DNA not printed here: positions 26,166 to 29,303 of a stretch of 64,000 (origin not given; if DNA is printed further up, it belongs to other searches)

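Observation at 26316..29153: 945-aa secreted protein: large uncharacterised domain fused to a C-terminal class-I cytochrome c, first coding gene of the oxyanion operon after the barrel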

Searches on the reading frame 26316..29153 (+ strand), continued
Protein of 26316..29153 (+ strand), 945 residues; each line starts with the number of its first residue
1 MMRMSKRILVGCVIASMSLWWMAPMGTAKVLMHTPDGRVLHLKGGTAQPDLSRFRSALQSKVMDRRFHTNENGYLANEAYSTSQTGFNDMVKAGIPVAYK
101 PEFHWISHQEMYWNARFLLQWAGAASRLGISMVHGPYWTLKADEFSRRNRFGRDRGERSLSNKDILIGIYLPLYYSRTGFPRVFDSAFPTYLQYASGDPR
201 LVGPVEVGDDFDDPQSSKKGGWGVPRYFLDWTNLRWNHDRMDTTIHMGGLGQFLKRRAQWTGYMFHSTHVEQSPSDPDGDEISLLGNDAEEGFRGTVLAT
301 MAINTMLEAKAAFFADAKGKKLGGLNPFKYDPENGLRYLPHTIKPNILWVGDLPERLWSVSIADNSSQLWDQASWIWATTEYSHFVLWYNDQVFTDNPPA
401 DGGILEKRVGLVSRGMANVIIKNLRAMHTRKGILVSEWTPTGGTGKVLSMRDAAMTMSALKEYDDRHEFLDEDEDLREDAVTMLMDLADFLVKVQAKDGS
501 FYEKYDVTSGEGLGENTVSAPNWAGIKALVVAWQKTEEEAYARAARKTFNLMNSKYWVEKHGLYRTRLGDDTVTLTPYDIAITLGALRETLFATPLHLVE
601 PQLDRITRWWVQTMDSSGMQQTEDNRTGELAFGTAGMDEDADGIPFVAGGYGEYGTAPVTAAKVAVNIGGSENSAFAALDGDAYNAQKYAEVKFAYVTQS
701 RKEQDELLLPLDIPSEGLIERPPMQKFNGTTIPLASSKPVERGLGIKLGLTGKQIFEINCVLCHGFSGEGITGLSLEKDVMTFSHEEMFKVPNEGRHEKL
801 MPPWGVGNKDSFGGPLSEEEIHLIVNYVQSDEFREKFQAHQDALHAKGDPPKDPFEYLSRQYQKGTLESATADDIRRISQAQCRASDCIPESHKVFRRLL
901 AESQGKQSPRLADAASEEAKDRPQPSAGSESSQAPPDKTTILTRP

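Call 71: find_encoding_contigs(protein=P0003, flank=10000, max_places=1)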
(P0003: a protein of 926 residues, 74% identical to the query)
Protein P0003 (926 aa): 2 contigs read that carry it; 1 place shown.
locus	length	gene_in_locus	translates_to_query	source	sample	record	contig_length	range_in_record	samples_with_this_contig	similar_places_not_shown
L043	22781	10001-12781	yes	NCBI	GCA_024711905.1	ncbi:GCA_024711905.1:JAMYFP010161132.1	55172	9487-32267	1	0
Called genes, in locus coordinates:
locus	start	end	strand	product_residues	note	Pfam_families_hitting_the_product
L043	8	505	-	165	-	PF13664:DUF4149, PF05425:CopD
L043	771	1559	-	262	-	PF13353:Fer4_12 (weak), PF04055:Radical_SAM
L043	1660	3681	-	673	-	PF03477:ATP-cone, PF13597:NRDD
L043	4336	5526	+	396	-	PF07690:MFS_1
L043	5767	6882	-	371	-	PF01208:URO-D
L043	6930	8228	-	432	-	PF01208:URO-D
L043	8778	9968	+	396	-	-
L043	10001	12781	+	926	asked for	PF00034:Cytochrom_C (faint), PF13442:Cytochrome_CBB3 (weak)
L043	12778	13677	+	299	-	-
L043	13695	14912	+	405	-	PF03150:CCP_MauG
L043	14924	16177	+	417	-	PF03150:CCP_MauG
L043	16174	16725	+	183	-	PF00355:Rieske (weak)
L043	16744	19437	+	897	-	PF18465:Rieske_3, PF00384:Molybdopterin, PF01568:Molydop_binding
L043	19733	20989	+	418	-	PF04055:Radical_SAM, PF13186:SPASM, PF02810:SEC-C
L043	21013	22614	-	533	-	PF01875:Memo, PF01871:AMMECR1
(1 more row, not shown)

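Call 72: find_encoding_contigs(protein=P0071, flank=10000, max_places=1)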
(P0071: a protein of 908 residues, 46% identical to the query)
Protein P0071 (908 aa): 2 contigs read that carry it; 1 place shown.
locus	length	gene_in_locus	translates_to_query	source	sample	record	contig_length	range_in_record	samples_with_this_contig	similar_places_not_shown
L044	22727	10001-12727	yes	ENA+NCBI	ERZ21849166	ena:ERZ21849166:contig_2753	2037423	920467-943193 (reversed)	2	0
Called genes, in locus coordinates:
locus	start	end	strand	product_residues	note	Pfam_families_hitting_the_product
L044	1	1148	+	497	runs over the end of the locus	PF01494:FAD_binding_3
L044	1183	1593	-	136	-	-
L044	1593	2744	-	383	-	-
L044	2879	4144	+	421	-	PF00990:GGDEF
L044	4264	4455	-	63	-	-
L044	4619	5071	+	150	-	PF03466:LysR_substrate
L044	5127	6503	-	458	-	PF13690:CheX (weak), PF02518:HATPase_c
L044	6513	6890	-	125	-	PF00072:Response_reg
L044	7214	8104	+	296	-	PF23678:YqhI, PF01738:DLH, PF00326:Peptidase_S9 (faint)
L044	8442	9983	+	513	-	-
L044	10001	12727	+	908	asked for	PF00034:Cytochrom_C (weak), PF13442:Cytochrome_CBB3 (weak)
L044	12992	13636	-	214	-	PF03886:ABC_trans_aux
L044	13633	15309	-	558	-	PF02470:MlaD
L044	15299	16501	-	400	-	PF04403:PqiA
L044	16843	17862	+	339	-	PF14240:YHYH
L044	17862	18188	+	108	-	-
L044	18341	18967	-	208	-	PF02572:CobA_CobO_BtuR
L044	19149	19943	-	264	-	PF12146:Hydrolase_4, PF00561:Abhydrolase_1, PF12697:Abhydrolase_6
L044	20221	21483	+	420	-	PF00368:HMG-CoA_red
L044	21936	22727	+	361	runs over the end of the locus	PF25917:BSH_RND (weak), PF25973:BSH_CzcB (weak), PF25989:YknX_C (weak)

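Call 73: search_protein_families(library=ncbifam, proteins=[L004:17172-20813:+, L004:20842-22332:+, L042:10787-12673:+, L042:12682-13821:+, L004:13471-14688:+, L004:16307-17179:+, L042:8281-8994:+, L042:9935-10720:+], max_evalue=0.00001)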
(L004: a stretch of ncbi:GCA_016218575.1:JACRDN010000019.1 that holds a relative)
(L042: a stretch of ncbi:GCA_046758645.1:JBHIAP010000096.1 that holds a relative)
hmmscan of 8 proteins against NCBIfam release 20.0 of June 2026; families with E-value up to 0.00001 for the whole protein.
L004:17172-20813:+ (1213 aa): 16 families
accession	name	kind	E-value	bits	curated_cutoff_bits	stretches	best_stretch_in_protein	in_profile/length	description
TIGR01580.1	narG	equivalog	0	1497.9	1084.15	1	11-1213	22-1233/1235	nitrate reductase subunit alpha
TIGR03479.1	DMSO_red_II_alp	subfamily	1.4e-171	572.7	984.75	5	140-385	130-357/913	molybdopterin-dependent oxidoreductase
NF042978.1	EthbenzDh_ebdA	equivalog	7e-55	186.2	2000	4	140-330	152-336/977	ethylbenzene dehydrogenase subunit alpha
TIGR02166.1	dmsA_ynfE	subfamily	3.6e-53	180.8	777.7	5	140-320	114-300/794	DMSO/selenate family reductase complex A subunit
TIGR01591.1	Fdh-alpha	equivalog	2.1e-31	108.8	666.25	2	141-311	60-232/672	formate dehydrogenase subunit alpha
TIGR00509.1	bisC_fam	subfamily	1.1e-30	106.6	1017.55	2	746-816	439-511/772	molybdopterin guanine dinucleotide-containing S/N-oxide reductase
NF041885.1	selenate_YnfE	exception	2.3e-30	105.1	1675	1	140-318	118-305/805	selenate/tellurate reductase subunit YnfE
NF041884.1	selenate_YnfF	exception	3.6e-29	101.2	1650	1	140-308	115-290/798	selenate/tellurate reductase subunit YnfF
NF011566.1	PRK14990.1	exception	3.9e-29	101.2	1600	1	139-309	128-311/814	dimethylsulfoxide reductase subunit A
NF011682.0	PRK15102.1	equivalog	6.9e-24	84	909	2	746-816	497-569/829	trimethylamine-N-oxide reductase TorA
TIGR02164.1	torA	equivalog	2.2e-22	79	1465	2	745-816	492-565/824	trimethylamine-N-oxide reductase TorA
NF012032.0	PRK15488.1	equivalog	1.8e-20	72.6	694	1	140-322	108-284/759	thiosulfate reductase PhsA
TIGR01553.1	formate-DH-alph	equivalog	2.1e-12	45.6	814.2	1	218-330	205-311/1009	formate dehydrogenase-N subunit alpha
NF047855.1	AssmNtatRedNasC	equivalog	1e-10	40.6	1100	0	143-311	86-257/708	assimilatory nitrate reductase catalytic subunit NasC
NF041323.1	Nitr_red_NasA_Halo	equivalog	9e-09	34.4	1000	0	749-847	406-501/673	assimilatory nitrate reductase NasA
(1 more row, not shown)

L004:20842-22332:+ (496 aa): 19 families
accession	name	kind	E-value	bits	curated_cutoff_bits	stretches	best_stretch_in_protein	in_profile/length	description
TIGR01660.1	narH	equivalog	3.8e-192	639.1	524.05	1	1-493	1-484/492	nitrate reductase subunit beta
TIGR03478.1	DMSO_red_II_bet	subfamily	5.3e-84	281.9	480.7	3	177-273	124-220/321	DMSO reductase family type II enzyme, iron-sulfur subunit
NF042979.1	EthbenzDh_ebdB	equivalog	1.5e-65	221.4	740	1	4-279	18-248/354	ethylbenzene dehydrogenase subunit beta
TIGR02951.1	DMSO_dmsB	equivalog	1.5e-31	109.6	214.1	1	174-270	54-150/161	DMSO/selenate family reductase complex B subunit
NF011569.0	PRK14993.1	equivalog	1.9e-31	109.4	416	1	178-287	94-202/244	tetrathionate reductase subunit TtrB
NF045797.1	DsrO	equivalog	2.4e-25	89.3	200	1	179-273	98-202/235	sulfate reduction electron transfer complex DsrMKJOP subunit DsrO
NF008134.0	PRK10882.1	equivalog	2.2e-23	82.9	263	1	179-264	108-199/329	hydrogenase 2 operon protein HybA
TIGR03149.1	cyt_nit_nrfC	equivalog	4.2e-23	81.9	377.6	1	182-273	92-184/225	cytochrome c nitrite reductase Fe-S protein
NF041715.1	arsenate_red_ArrB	equivalog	3.4e-22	79.1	450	1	177-238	50-110/233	arsenate respiratory reductase iron-sulfur subunit ArrB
TIGR01582.1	FDH-beta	equivalog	3.4e-18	65.7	334.7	1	179-267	88-176/283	formate dehydrogenase subunit beta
NF045715.1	sulf_resp_HmcB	equivalog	3.1e-17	62.7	420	1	181-264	104-189/307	sulfate respiration complex iron-sulfur protein HmcB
NF041782.1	mnquin_red_QrcC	equivalog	2e-15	57.1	400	1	177-238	58-122/239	menaquinone reductase iron-sulfur cluster-binding subunit QrcC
NF007382.0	PRK09898.1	equivalog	9.7e-13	48.1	213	1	179-248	118-187/208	ferredoxin-like protein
NF007658.0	PRK10330.1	equivalog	5.9e-12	45.4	260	1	157-230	31-102/181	electron transport protein HydN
NF045766.1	PhenlGlyoxDHPadI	equivalog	2.5e-11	43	700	1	182-264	53-129/443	NADH-dependent phenylglyoxylate dehydrogenase subunit beta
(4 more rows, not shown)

L042:10787-12673:+ (628 aa): 12 families
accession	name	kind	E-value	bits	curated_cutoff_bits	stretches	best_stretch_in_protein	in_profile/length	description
TIGR03479.1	DMSO_red_II_alp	subfamily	1.2e-29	103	984.75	2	5-196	1-190/913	molybdopterin-dependent oxidoreductase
TIGR01591.1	Fdh-alpha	equivalog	1.9e-15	56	666.25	1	78-175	15-99/672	formate dehydrogenase subunit alpha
TIGR00509.1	bisC_fam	subfamily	2.2e-15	55.9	1017.55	1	112-198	37-130/772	molybdopterin guanine dinucleotide-containing S/N-oxide reductase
TIGR02166.1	dmsA_ynfE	subfamily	2.2e-15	55.8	777.7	1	109-197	94-177/794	DMSO/selenate family reductase complex A subunit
NF012032.0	PRK15488.1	equivalog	1.3e-14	53.1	694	1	108-196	87-164/759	thiosulfate reductase PhsA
NF011566.1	PRK14990.1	exception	1.3e-11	43.2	1600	1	108-176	108-170/814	dimethylsulfoxide reductase subunit A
NF011682.0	PRK15102.1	equivalog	7.5e-10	37.5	909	0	114-197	88-178/829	trimethylamine-N-oxide reductase TorA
NF042978.1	EthbenzDh_ebdA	equivalog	1.7e-09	36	2000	1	4-186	20-203/977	ethylbenzene dehydrogenase subunit alpha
TIGR02164.1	torA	equivalog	1.8e-09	36.3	1465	0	114-195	84-172/824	trimethylamine-N-oxide reductase TorA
NF010055.0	PRK13532.1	equivalog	1.3e-06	26.9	904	1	106-173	84-148/830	nitrate reductase catalytic subunit NapA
NF041884.1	selenate_YnfF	exception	2.1e-06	26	1650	1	105-186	91-167/798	selenate/tellurate reductase subunit YnfF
NF041885.1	selenate_YnfE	exception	5.5e-06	24.5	1675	0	78-174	66-157/805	selenate/tellurate reductase subunit YnfE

L042:12682-13821:+ (379 aa): 16 families
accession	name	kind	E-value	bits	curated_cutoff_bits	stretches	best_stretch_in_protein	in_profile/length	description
TIGR03478.1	DMSO_red_II_bet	subfamily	8e-74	248.4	480.7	1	32-308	1-257/321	DMSO reductase family type II enzyme, iron-sulfur subunit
NF042979.1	EthbenzDh_ebdB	equivalog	1.2e-60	205.3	740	1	31-308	17-279/354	ethylbenzene dehydrogenase subunit beta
TIGR01660.1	narH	equivalog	3.7e-49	167.5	524.05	2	163-259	173-262/492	nitrate reductase subunit beta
NF011569.0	PRK14993.1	equivalog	2.2e-34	119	416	1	159-312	86-230/244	tetrathionate reductase subunit TtrB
NF045797.1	DsrO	equivalog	3.6e-27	95.3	200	1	168-304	98-234/235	sulfate reduction electron transfer complex DsrMKJOP subunit DsrO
TIGR02951.1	DMSO_dmsB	equivalog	7.3e-26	91.1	214.1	1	161-271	52-155/161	DMSO/selenate family reductase complex B subunit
NF041715.1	arsenate_red_ArrB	equivalog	1.7e-25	89.9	450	2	234-305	158-226/233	arsenate respiratory reductase iron-sulfur subunit ArrB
TIGR03149.1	cyt_nit_nrfC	equivalog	1.2e-21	77.1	377.6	1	172-306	93-218/225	cytochrome c nitrite reductase Fe-S protein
NF008134.0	PRK10882.1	equivalog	2.8e-18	66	263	1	170-270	110-209/329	hydrogenase 2 operon protein HybA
NF041782.1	mnquin_red_QrcC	equivalog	2.9e-16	59.9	400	0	35-58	1-24/239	menaquinone reductase iron-sulfur cluster-binding subunit QrcC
TIGR01582.1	FDH-beta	equivalog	7.4e-15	54.8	334.7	1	171-274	91-186/283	formate dehydrogenase subunit beta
NF045715.1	sulf_resp_HmcB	equivalog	1.8e-13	50.3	420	1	172-267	106-196/307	sulfate respiration complex iron-sulfur protein HmcB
NF007382.0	PRK09898.1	equivalog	2.8e-09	36.8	213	1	169-264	119-198/208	ferredoxin-like protein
NF045766.1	PhenlGlyoxDHPadI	equivalog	7.1e-08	31.6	700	1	172-264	54-133/443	NADH-dependent phenylglyoxylate dehydrogenase subunit beta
NF038355.1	FDH3_beta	equivalog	1.1e-07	32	240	0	173-230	54-103/180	formate dehydrogenase FDH3 subunit beta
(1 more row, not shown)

L004:13471-14688:+ (405 aa): 0 families

L004:16307-17179:+ (290 aa): 2 families
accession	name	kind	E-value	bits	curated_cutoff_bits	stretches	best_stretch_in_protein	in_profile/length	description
TIGR04485.1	thiosulf_SoxX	equivalog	2.6e-12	47.3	61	0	162-232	4-77/78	sulfur oxidation c-type cytochrome SoxX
TIGR02603.1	CxxCH_TIGR02603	domain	2.2e-10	40.7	68.15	1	36-83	9-57/134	putative heme-binding domain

L042:8281-8994:+ (237 aa): 2 families
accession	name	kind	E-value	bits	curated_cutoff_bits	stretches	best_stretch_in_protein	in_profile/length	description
TIGR04485.1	thiosulf_SoxX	equivalog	1.5e-08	35.2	61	0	155-236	3-77/78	sulfur oxidation c-type cytochrome SoxX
NF011055.0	PRK14487.1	subfamily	7.7e-07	28.8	218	0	179-217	108-146/212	cbb3-type cytochrome c oxidase subunit II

L042:9935-10720:+ (261 aa): 1 family
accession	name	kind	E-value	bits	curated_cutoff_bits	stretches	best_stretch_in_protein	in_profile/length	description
NF011054.0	PRK14486.1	equivalog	3.3e-06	26.8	447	1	149-247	202-286/294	putative bifunctional cbb3-type cytochrome c oxidase subunit II/cytochrome c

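Call 82: search_protein_families(library=pfam, proteins=[L024:6659-7618:+, L024:12908-13378:+, L024:13389-14564:+, L024:4064-6265:-, L024:16085-17473:+, L016:7825-9267:+, L016:9301-9675:+, L012:14001-15989:+], max_evalue=0.001)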
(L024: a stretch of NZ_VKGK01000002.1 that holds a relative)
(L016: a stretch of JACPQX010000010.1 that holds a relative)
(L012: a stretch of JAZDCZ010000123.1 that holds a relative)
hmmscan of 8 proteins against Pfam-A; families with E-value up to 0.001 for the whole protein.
L024:6659-7618:+ (319 aa): 1 family
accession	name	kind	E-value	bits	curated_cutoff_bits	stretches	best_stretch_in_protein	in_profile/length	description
PF00754.31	F5_F8_type_C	-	0.00045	20.8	28.2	0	222-301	36-114/127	F5/8 type C domain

L024:12908-13378:+ (156 aa): 0 families

L024:13389-14564:+ (391 aa): 7 families
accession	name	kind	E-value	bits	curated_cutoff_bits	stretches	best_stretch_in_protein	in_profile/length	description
PF02317.23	Octopine_DH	-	5.6e-30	104.8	30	1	200-349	3-149/150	NAD/NADP octopine/nopaline dehydrogenase, alpha-helical domain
PF03807.23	F420_oxidored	-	9.4e-08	33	21.6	1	2-121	1-91/94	NADP oxidoreductase coenzyme F420-dependent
PF01210.29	NAD_Gly3P_dh_N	-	4.5e-07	30.4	23.1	1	2-121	1-102/158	NAD-dependent glycerol-3-phosphate dehydrogenase N-terminus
PF01134.28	GIDA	-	7.3e-06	25.7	22.1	1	2-61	1-52/391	Glucose inhibited division protein A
PF07992.20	Pyr_redox_2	-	0.00014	21.8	26.1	1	2-66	144-214/291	Pyridine nucleotide-disulphide oxidoreductase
PF02737.24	3HCDH_N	-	0.00019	21.8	22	1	2-93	1-83/180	3-hydroxyacyl-CoA dehydrogenase, NAD binding domain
PF02558.23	ApbA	-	0.00041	20.4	22.2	1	3-121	1-99/150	Ketopantoate reductase PanE/ApbA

L024:4064-6265:- (733 aa): 5 families
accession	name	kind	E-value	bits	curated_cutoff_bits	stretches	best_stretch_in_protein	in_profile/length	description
PF16403.11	Bact_surface_Ig-like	-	7.3e-32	109.7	27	2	442-513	2-71/71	Bacterial surface protein, Ig-like domain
PF00704.34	Glyco_hydro_18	-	3.2e-10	40.6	29.6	1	45-286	2-228/317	Glycosyl hydrolases family 18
PF02839.19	CBM_5_12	-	4.6e-08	33.4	26.2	1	523-563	1-43/44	Carbohydrate-binding module family 5/12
PF07523.18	Big_3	-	1.3e-07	32.2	21.2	0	371-425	5-60/68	Bacterial Ig-like domain (group 3)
PF19077.6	Big_13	-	0.00076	20.4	27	0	438-509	26-95/102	Bacterial Ig-like domain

L024:16085-17473:+ (462 aa): 2 families
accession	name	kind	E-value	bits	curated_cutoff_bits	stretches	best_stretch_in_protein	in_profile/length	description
PF01979.26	Amidohydro_1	-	2.5e-51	175.4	25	1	112-455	1-344/345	Amidohydrolase family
PF07969.17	Amidohydro_3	-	1.7e-16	61.3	29.7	2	240-438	242-450/472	Amidohydrolase family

L016:7825-9267:+ (480 aa): 4 families
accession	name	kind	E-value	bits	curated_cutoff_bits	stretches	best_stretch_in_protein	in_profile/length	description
PF00034.26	Cytochrom_C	-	1.9e-26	93.6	21.3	3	66-144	4-88/90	Cytochrome c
PF13442.11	Cytochrome_CBB3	-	7.9e-22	77.8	27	3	400-476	9-68/68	Cytochrome C oxidase, cbb3-type, subunit III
PF02433.20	FixO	-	9.3e-11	42.1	29.6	0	203-236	104-137/219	Cytochrome C oxidase, mono-heme subunit/FixO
PF13435.11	Cytochrome_C554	-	0.00025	22.4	20.8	0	173-196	41-64/84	Cytochrome c554 and c-prime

L016:9301-9675:+ (124 aa): 2 families
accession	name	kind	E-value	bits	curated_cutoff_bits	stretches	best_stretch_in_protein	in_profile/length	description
PF13442.11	Cytochrome_CBB3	-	2.5e-10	41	27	1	26-112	2-66/68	Cytochrome C oxidase, cbb3-type, subunit III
PF00034.26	Cytochrom_C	-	1.6e-05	26.6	21.3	1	34-116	8-88/90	Cytochrome c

L012:14001-15989:+ (662 aa): 1 family
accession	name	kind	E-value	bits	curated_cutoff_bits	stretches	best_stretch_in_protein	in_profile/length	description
PF01654.22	Cyt_bd_oxida_I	-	2.5e-26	92.7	26.2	1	63-300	8-243/418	Cytochrome bd terminal oxidase subunit I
